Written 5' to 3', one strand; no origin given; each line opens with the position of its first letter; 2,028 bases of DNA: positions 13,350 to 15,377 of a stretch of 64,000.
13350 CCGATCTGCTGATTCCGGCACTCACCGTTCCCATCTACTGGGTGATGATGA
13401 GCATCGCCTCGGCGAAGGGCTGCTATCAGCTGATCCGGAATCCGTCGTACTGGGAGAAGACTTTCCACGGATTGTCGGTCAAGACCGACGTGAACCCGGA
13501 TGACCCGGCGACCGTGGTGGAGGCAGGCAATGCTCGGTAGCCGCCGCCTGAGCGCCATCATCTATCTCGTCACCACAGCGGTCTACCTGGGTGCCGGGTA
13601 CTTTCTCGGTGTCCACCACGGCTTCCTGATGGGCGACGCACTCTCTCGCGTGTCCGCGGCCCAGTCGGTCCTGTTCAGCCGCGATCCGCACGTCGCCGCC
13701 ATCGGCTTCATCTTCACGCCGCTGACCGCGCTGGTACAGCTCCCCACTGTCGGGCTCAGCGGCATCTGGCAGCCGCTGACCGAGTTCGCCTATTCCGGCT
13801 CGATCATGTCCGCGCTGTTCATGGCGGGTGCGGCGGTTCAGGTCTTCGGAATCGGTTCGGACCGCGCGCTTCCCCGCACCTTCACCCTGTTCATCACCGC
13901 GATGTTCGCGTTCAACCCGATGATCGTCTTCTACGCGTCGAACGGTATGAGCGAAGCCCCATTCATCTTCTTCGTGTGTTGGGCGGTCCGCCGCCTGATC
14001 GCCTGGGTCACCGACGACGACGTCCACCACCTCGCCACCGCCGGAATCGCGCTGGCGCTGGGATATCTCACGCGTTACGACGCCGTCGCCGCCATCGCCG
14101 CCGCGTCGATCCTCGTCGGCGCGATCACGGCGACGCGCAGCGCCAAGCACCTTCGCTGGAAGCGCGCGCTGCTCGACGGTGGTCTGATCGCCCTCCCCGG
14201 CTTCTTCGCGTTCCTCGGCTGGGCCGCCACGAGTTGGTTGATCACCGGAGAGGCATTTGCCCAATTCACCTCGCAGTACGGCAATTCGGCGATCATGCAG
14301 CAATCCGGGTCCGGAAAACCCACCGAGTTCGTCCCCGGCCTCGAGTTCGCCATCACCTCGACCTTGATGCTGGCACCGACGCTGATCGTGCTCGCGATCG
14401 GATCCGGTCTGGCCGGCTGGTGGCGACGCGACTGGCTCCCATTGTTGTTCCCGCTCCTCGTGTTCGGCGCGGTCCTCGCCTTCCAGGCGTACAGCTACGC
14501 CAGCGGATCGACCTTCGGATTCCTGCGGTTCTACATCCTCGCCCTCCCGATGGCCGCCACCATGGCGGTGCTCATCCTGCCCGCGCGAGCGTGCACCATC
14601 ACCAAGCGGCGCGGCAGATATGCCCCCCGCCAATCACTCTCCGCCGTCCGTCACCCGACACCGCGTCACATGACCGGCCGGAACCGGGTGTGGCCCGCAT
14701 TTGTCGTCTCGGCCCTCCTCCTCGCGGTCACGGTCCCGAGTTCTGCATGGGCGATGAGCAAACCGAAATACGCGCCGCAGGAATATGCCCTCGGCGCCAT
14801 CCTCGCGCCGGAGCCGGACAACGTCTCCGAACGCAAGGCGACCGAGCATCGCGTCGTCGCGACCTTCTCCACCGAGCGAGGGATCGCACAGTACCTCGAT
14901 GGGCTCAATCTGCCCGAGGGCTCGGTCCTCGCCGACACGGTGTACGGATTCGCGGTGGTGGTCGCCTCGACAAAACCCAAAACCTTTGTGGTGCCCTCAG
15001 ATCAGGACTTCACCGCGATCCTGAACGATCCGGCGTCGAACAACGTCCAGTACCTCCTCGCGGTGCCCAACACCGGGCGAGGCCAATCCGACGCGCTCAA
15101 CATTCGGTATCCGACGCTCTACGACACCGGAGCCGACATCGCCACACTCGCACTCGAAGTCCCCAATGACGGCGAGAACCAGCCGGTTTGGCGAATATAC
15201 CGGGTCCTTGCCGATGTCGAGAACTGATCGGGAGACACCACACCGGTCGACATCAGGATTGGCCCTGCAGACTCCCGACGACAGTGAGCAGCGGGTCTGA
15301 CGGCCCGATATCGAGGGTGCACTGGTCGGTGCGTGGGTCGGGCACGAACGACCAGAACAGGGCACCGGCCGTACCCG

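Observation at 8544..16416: Candidate synthase-dependent exopolysaccharide system in a mycolic-acid bacterium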

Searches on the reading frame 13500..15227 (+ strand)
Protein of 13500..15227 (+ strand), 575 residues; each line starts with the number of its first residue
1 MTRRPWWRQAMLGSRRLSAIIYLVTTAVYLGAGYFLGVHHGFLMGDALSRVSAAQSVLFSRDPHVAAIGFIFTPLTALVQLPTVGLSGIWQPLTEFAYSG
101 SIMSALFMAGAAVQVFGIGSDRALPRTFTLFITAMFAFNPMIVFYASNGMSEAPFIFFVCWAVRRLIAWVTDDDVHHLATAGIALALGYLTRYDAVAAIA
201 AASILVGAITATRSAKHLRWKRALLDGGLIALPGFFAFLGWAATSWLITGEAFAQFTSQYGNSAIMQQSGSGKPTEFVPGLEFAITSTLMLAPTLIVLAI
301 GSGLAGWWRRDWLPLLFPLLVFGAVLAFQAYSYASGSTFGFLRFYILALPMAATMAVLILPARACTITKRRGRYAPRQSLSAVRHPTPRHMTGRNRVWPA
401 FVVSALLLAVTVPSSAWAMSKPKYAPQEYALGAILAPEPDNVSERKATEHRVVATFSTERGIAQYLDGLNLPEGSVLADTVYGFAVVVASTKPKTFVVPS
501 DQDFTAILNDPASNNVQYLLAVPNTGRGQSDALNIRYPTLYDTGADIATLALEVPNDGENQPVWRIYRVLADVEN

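Call 3: search_protein_families(library=pfam, proteins=[window:13500-15227:+], max_evalue=0.01)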
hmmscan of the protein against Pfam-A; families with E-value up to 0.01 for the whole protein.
window:13500-15227:+ (575 aa): 1 family
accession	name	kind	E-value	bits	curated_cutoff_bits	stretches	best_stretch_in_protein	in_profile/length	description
PF13231.12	PMT_2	-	6.6e-06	26.9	26.1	1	102-241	26-160/160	Dolichyl-phosphate-mannose-protein mannosyltransferase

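Call 4: search_protein_families(library=ncbifam, proteins=[window:13500-15227:+], max_evalue=0.01)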
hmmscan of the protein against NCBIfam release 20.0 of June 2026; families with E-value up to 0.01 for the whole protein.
window:13500-15227:+ (575 aa): 0 families

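Call 8: search_solved_structures(query=window:13500-15227:+, max_evalue=1)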
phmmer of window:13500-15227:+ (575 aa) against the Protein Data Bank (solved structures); distinct sequences matched with E-value up to 1: 0.

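Call 43: search_solved_structures(query=A3, max_evalue=10, show_alignments=2)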
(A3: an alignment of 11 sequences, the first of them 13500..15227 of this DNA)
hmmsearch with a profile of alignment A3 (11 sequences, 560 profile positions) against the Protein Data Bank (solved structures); distinct sequences matched with E-value up to 10: 1.
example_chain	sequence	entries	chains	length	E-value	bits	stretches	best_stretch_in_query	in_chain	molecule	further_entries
6oid_A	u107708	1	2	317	1.9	9.9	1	253-345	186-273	Protein-ribulosamine 3-kinase, chloroplastic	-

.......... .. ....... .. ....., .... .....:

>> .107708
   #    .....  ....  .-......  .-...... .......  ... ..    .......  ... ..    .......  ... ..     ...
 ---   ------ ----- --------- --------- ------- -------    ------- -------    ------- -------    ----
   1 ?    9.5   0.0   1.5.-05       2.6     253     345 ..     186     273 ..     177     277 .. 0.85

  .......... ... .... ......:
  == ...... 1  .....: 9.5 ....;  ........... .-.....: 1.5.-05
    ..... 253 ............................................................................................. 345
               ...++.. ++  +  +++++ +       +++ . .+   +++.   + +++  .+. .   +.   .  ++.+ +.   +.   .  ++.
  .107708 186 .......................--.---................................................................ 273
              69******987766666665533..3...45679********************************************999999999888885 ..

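Call 44: search_protein_families(library=ncbifam, alignment_id=A3, max_evalue=10)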
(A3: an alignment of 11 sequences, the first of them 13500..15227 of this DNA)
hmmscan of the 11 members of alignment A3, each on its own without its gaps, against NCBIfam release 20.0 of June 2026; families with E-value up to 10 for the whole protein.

A. member 1, window:13500-15227:+ (575 aa): 2 families
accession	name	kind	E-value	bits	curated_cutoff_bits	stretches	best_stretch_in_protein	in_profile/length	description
TIGR03141.1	cytochro_ccmD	equivalog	0.16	12.1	25.95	1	397-418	10-31/47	heme exporter protein CcmD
NF052375.1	antisigma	equivalog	3.3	7.6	100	1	380-476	68-165/217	anti-sigma factor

B. families by the number of members that match (of 11 scanned): 7 families
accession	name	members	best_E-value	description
NF052375.1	antisigma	5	0.00048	anti-sigma factor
NF052640.1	CPBP_M949_0222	1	0.047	M949_0222 family glutamic-type intramembrane endopeptidase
NF000225.3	AAC_6p_Strep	1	0.08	aminoglycoside 6'-N-acetyltransferase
TIGR03141.1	cytochro_ccmD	1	0.16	heme exporter protein CcmD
TIGR03663.1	TIGR03663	1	0.25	flippase activity-associated protein Agl23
NF038083.1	CU044_5270_fam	1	4.5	CU044_5270 family protein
NF033490.1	small_SPW0924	1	6.4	SPW_0924 family protein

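Call 45: search_protein_families(library=pfam, alignment_id=A3, max_evalue=10)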
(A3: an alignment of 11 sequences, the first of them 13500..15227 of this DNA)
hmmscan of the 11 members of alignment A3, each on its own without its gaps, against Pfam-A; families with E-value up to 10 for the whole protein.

A. member 1, window:13500-15227:+ (575 aa): 1 family
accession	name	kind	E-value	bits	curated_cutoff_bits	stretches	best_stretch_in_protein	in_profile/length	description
PF13231.12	PMT_2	-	6.6e-06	26.9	26.1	1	102-241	26-160/160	Dolichyl-phosphate-mannose-protein mannosyltransferase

B. families by the number of members that match (of 11 scanned): 4 families
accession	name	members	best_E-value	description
PF13231.12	PMT_2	3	4.7e-06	Dolichyl-phosphate-mannose-protein mannosyltransferase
PF02366.24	PMT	2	0.00073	Dolichyl-phosphate-mannose-protein mannosyltransferase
PF04731.17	Caudal_act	2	0.042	Caudal like protein activation region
PF04768.19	NAT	1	0.2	NAT, N-acetyltransferase, of N-acetylglutamate synthase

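Call 57: search_protein_representatives(protein=window:13500-15227:+)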
Query: 575 residues. Proteins with E-value up to 0.001 (for the whole library): 1531; up to 1e-10: 988; up to 1e-30: 421. The best 150 are listed.
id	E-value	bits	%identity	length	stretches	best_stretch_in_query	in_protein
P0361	1.9e-194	663.6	57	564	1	16-569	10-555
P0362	1.8e-138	478.8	49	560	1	16-570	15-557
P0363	4.9e-135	467.5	56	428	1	135-569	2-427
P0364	5.5e-133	460.7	46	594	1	21-573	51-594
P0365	7.0e-121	420.8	45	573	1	19-571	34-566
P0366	1.3e-119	416.6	45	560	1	14-570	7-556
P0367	5.6e-116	404.6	43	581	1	13-572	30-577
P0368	1.2e-113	396.9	60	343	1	20-330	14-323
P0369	6.2e-103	361.5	40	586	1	13-568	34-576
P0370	6.6e-103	361.5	41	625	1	14-569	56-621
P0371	4.6e-102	358.7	41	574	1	18-569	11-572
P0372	4.5e-101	355.4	60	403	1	89-379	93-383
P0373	7.0e-100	351.5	40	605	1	14-570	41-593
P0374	1.7e-99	350.2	39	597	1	20-569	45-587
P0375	6.8e-98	344.9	50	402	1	15-384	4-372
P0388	1.7e-90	320.5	37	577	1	18-570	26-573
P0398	1.1e-87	311.2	37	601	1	20-566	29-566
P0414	1.8e-83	297.3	36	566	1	18-571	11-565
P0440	6.9e-80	285.5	34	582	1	13-569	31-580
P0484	7.2e-74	265.6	34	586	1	11-569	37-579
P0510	2.0e-70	254.2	38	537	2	16-363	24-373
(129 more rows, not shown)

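Call 58: list_cluster_members(proteins=[P0362, P0364, P0369, P0374, P0388, P0398, P0414, P0440, P0484, P0510])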
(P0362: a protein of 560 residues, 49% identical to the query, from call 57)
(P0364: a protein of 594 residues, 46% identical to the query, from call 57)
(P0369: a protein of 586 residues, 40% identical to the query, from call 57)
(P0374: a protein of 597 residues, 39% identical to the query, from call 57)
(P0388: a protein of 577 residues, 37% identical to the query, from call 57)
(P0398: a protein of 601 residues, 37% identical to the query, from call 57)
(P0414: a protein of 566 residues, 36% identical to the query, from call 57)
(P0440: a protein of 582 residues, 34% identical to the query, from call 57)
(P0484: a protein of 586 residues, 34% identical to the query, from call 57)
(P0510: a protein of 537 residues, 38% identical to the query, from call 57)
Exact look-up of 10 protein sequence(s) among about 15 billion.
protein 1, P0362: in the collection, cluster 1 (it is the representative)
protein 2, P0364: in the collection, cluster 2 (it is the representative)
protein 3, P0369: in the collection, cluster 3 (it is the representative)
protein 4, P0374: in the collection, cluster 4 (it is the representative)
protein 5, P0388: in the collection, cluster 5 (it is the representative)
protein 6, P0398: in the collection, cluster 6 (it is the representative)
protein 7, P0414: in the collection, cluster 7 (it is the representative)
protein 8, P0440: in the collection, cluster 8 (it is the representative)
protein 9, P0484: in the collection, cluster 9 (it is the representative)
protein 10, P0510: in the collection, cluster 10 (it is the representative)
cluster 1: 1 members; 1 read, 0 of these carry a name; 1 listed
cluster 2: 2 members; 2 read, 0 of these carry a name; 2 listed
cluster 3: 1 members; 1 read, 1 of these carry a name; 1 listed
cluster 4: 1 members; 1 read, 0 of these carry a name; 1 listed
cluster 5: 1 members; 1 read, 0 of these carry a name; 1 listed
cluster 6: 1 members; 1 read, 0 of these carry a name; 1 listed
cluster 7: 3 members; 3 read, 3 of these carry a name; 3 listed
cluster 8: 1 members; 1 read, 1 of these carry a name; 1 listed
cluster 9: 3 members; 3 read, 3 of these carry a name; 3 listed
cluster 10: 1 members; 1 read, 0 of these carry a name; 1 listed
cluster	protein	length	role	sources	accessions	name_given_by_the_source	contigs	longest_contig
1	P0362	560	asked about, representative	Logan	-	-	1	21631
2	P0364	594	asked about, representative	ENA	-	-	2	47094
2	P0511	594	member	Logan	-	-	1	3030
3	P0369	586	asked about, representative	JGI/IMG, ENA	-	hypothetical protein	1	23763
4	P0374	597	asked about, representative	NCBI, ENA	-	-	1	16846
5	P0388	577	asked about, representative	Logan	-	-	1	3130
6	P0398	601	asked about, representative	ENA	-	-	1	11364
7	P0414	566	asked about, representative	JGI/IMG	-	hypothetical protein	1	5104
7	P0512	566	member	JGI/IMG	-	hypothetical protein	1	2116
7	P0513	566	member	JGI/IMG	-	hypothetical protein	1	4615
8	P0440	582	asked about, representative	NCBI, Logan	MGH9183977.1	MAG: glycosyltransferase family 39 protein [Acidimicrobiales bacterium]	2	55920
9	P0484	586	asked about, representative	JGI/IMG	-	hypothetical protein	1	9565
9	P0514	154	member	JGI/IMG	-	hypothetical protein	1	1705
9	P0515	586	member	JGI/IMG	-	hypothetical protein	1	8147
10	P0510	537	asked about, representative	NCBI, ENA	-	-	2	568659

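Call 59: find_encoding_contigs(protein=P0440, flank=8000, max_places=1)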
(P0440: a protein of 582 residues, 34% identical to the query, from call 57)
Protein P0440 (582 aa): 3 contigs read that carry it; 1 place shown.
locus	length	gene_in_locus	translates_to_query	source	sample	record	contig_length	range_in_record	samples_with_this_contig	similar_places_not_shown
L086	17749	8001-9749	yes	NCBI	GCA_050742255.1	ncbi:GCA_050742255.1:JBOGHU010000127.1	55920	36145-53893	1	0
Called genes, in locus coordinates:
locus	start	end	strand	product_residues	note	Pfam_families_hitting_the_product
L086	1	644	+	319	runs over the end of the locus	-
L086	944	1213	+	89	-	-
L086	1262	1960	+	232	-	PF00106:adh_short, PF01370:Epimerase, PF08659:KR (weak), PF13561:adh_short_C2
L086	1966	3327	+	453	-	PF00501:AMP-binding, PF13193:AMP-binding_C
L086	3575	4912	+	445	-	-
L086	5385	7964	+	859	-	PF00535:Glycos_transf_2 (weak), PF13641:Glyco_tranf_2_3, PF13632:Glyco_trans_2_3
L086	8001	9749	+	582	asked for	PF13231:PMT_2 (weak)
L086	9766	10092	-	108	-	PF03992:ABM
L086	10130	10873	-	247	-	-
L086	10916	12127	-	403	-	PF13203:DUF2201_N, PF09967:DUF2201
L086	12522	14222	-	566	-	PF00583:Acetyltransf_1, PF13508:Acetyltransf_7, PF08445:FR47 (faint), PF14397:ATPgrasp_ST (faint), PF08443:RimK (weak)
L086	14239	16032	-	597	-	PF13522:GATase_6, PF13537:GATase_7, PF00733:Asn_synthase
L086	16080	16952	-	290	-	-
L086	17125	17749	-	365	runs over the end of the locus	PF01321:Creatinase_N, PF00557:Peptidase_M24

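Call 60: find_encoding_contigs(protein=P0510, flank=8000, max_places=1)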
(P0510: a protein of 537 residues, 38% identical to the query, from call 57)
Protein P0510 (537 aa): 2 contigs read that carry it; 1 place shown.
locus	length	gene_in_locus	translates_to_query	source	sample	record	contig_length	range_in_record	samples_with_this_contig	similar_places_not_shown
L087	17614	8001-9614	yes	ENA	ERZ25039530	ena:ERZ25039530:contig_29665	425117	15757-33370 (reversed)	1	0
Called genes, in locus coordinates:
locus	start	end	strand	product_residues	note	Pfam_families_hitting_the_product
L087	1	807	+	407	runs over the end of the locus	PF10128:OpcA_G6PD_assem, PF20171:OpcA_G6PD_C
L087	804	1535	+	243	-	PF01182:Glucosamine_iso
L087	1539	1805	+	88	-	-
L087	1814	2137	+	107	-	-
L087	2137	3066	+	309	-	PF01619:Pro_dh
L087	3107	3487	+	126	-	-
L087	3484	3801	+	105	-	-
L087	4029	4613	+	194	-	-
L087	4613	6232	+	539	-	PF09721:Exosortase_EpsH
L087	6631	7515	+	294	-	PF13641:Glyco_tranf_2_3, PF00535:Glycos_transf_2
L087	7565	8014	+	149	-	-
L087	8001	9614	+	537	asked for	-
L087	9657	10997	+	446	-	PF09594:GT87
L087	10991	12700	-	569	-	PF00150:Cellulase, PF26410:GH5_mannosidase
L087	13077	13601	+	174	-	PF07995:GSDH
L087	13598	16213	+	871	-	PF07995:GSDH, PF00801:PKD, PF18911:PKD_4, PF22352:K319L-like_PKD, PF08305:NPCBM, PF00801:PKD, PF18911:PKD_4, PF22352:K319L-like_PKD, +2 more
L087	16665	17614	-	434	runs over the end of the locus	PF05593:RHS_repeat (faint), PF25023:TEN_YD-shell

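Call 67: search_protein_families(library=pfam, proteins=[L086:5385-7964:+, L086:3575-4912:+, L087:4029-4613:+, L087:4613-6232:+, L087:9657-10997:+, L087:10991-12700:-], max_evalue=0.01)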
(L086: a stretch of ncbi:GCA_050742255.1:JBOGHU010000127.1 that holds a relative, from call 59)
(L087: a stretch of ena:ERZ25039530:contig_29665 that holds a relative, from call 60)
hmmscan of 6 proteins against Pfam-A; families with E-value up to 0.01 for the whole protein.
L086:5385-7964:+ (859 aa): 5 families
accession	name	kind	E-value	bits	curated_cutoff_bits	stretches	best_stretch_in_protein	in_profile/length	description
PF13641.12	Glyco_tranf_2_3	-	7.8e-26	91.9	27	1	481-706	3-229/230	Glycosyltransferase like family 2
PF13632.12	Glyco_trans_2_3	-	7.7e-23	81.8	27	1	567-761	3-168/198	Glycosyl transferase family group 2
PF00535.33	Glycos_transf_2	-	9.5e-06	26.1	23.3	1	482-619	1-132/168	Glycosyl transferase family 2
PF09721.15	Exosortase_EpsH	-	7.3e-05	22.7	25.7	1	3-258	2-251/254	Transmembrane exosortase (Exosortase_EpsH)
PF13506.12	Glyco_transf_21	-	0.0098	15.8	21.7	0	634-704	97-172/174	Glycosyl transferase family 21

L086:3575-4912:+ (445 aa): 0 families

L087:4029-4613:+ (194 aa): 0 families

L087:4613-6232:+ (539 aa): 1 family
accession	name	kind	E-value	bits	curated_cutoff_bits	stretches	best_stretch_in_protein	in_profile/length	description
PF09721.15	Exosortase_EpsH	-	3.2e-18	66.5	25.7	1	30-299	3-253/254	Transmembrane exosortase (Exosortase_EpsH)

L087:9657-10997:+ (446 aa): 1 family
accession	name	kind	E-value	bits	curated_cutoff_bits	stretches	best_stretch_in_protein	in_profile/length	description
PF09594.16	GT87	-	1.1e-22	81.4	25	1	119-353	1-237/237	Glycosyltransferase family 87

L087:10991-12700:- (569 aa): 3 families
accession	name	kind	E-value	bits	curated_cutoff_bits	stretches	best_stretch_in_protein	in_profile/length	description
PF00150.24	Cellulase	-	2e-11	44.4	23.5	1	319-546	59-271/272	Cellulase (glycosyl hydrolase family 5)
PF00331.26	Glyco_hydro_10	-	0.0051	16.5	22.1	0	482-546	213-280/311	Glycosyl hydrolase family 10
PF02836.23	Glyco_hydro_2_C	-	0.0087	15.7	21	0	375-514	109-219/302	Glycosyl hydrolases family 2, TIM barrel domain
